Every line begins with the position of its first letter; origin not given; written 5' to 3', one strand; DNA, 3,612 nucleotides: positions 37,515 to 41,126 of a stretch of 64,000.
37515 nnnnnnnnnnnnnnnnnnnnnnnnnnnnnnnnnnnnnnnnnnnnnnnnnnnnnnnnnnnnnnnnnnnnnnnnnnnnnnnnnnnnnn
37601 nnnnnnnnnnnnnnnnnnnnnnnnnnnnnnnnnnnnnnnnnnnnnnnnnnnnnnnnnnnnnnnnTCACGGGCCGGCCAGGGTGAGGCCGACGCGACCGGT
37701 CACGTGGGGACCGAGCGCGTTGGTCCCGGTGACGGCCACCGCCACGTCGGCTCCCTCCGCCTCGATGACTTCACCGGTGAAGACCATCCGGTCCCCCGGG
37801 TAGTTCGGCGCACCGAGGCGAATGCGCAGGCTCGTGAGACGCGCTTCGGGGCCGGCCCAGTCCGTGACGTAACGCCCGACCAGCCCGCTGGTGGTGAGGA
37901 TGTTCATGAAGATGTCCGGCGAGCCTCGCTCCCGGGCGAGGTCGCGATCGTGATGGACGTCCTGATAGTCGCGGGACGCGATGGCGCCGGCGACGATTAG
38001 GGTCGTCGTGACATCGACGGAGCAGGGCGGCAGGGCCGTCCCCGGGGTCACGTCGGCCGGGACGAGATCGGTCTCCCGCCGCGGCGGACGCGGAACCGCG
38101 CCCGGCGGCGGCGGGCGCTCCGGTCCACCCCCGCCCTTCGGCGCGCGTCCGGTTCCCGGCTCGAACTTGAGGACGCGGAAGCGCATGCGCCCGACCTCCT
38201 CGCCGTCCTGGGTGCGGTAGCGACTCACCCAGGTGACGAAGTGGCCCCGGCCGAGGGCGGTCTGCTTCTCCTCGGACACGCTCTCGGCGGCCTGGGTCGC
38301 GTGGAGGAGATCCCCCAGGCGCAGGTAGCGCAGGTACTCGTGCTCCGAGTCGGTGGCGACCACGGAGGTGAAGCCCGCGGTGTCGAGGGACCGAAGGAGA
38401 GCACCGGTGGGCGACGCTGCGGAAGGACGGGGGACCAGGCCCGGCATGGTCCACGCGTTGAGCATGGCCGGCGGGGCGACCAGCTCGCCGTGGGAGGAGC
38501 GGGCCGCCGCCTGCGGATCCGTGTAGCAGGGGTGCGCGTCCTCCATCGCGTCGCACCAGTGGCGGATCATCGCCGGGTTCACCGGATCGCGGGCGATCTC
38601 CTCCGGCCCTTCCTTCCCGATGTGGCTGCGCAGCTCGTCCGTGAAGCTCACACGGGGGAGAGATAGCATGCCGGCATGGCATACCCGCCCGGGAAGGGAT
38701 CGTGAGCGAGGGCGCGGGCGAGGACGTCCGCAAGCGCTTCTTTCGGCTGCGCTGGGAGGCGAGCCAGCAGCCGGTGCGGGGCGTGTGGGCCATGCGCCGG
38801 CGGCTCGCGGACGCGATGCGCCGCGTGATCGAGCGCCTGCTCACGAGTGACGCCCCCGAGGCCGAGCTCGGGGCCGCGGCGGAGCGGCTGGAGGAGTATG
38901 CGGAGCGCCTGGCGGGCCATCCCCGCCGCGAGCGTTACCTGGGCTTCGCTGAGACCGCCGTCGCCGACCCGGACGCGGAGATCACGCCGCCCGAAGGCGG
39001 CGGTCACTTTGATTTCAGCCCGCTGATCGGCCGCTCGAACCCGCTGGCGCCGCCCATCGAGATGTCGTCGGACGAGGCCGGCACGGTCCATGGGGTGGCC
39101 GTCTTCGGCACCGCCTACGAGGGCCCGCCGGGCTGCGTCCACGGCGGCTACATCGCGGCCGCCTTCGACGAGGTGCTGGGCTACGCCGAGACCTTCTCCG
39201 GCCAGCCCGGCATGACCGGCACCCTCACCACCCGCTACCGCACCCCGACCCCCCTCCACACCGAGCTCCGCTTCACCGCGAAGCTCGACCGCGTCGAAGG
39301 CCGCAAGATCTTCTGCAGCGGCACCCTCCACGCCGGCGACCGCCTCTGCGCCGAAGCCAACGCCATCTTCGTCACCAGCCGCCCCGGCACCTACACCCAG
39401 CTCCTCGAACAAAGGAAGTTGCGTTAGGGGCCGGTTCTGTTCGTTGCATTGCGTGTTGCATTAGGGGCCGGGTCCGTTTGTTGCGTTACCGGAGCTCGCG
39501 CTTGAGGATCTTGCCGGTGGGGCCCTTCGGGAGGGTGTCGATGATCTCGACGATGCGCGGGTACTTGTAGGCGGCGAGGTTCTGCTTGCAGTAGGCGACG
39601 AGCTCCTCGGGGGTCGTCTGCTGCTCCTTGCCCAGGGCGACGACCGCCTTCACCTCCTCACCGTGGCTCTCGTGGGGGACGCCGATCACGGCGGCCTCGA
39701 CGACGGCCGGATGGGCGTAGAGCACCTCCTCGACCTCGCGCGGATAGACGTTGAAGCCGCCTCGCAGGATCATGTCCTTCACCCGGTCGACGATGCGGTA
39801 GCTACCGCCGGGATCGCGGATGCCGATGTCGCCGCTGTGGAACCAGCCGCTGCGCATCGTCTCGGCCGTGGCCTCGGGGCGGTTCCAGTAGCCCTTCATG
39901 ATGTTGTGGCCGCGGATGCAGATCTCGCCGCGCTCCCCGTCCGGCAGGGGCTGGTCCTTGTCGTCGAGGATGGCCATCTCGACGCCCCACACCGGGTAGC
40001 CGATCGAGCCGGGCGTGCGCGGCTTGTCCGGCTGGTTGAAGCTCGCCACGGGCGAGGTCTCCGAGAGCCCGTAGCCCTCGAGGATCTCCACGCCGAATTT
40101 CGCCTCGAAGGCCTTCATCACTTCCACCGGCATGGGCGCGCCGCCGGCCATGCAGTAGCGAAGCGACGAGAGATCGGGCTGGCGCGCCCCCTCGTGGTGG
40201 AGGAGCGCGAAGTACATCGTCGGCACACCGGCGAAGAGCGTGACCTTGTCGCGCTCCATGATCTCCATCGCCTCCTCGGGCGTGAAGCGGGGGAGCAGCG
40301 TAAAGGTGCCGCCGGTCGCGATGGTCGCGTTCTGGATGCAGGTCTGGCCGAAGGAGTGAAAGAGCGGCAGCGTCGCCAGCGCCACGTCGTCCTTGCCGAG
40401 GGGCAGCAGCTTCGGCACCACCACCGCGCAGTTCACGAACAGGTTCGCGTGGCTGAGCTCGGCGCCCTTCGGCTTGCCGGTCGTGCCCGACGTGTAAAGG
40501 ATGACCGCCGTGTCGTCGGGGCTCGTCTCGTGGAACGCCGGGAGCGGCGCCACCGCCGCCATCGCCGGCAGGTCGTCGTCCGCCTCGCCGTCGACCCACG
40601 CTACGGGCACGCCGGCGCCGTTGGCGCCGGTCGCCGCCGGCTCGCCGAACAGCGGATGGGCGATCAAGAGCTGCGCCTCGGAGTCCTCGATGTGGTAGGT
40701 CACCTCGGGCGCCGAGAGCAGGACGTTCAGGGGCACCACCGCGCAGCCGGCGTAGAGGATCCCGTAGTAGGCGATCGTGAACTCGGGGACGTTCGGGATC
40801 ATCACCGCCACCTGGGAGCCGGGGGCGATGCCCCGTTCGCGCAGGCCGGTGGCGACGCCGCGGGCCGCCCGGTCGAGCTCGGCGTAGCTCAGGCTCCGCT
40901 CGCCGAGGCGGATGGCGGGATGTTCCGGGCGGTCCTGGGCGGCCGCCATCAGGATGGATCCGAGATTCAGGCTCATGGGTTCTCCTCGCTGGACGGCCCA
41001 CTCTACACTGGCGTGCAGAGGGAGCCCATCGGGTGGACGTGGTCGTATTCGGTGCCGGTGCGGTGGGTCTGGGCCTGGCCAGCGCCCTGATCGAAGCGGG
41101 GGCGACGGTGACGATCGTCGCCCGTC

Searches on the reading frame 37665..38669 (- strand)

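Call 56: search_protein_families(library=pfam, proteins=[window:37665-38669:-], max_evalue=0.0001)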
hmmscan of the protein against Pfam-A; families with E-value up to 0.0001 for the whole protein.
window:37665-38669:- (334 aa): 2 families
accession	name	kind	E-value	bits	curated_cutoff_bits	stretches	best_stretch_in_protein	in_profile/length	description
PF13452.11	FAS1_DH_region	-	1.3e-17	64.6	22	1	26-159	10-129/132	FAS1-like, dehydratase domain region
PF01575.25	MaoC_dehydratas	-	1.3e-08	34.9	27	1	218-314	16-114/123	MaoC like domain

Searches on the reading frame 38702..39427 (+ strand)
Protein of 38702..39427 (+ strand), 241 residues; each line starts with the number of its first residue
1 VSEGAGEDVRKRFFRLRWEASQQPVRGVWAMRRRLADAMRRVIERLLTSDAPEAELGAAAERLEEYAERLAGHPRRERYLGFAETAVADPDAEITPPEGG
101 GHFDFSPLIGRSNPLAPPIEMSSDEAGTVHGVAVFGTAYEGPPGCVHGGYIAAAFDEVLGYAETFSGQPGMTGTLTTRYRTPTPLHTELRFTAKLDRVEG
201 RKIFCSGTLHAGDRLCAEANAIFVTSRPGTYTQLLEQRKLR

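Call 56: search_protein_families(library=pfam, proteins=[window:38702-39427:+], max_evalue=0.0001)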
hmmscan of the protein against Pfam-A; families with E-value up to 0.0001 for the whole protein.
window:38702-39427:+ (241 aa): 1 family
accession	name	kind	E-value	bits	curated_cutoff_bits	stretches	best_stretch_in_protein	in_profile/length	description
PF03061.28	4HBT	-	9.2e-07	29.5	20.6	1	144-214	2-75/79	Thioesterase superfamily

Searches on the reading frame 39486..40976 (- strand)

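Call 56: search_protein_families(library=pfam, proteins=[window:39486-40976:-], max_evalue=0.0001)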
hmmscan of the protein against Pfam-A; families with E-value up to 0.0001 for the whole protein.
window:39486-40976:- (496 aa): 2 families
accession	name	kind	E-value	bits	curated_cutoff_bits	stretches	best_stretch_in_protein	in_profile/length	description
PF00501.34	AMP-binding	-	1.2e-103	347.3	29.9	1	11-364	3-384/384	AMP-binding enzyme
PF13193.12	AMP-binding_C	-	1.8e-20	74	24.5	1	414-489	1-76/76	AMP-binding enzyme C-terminal domain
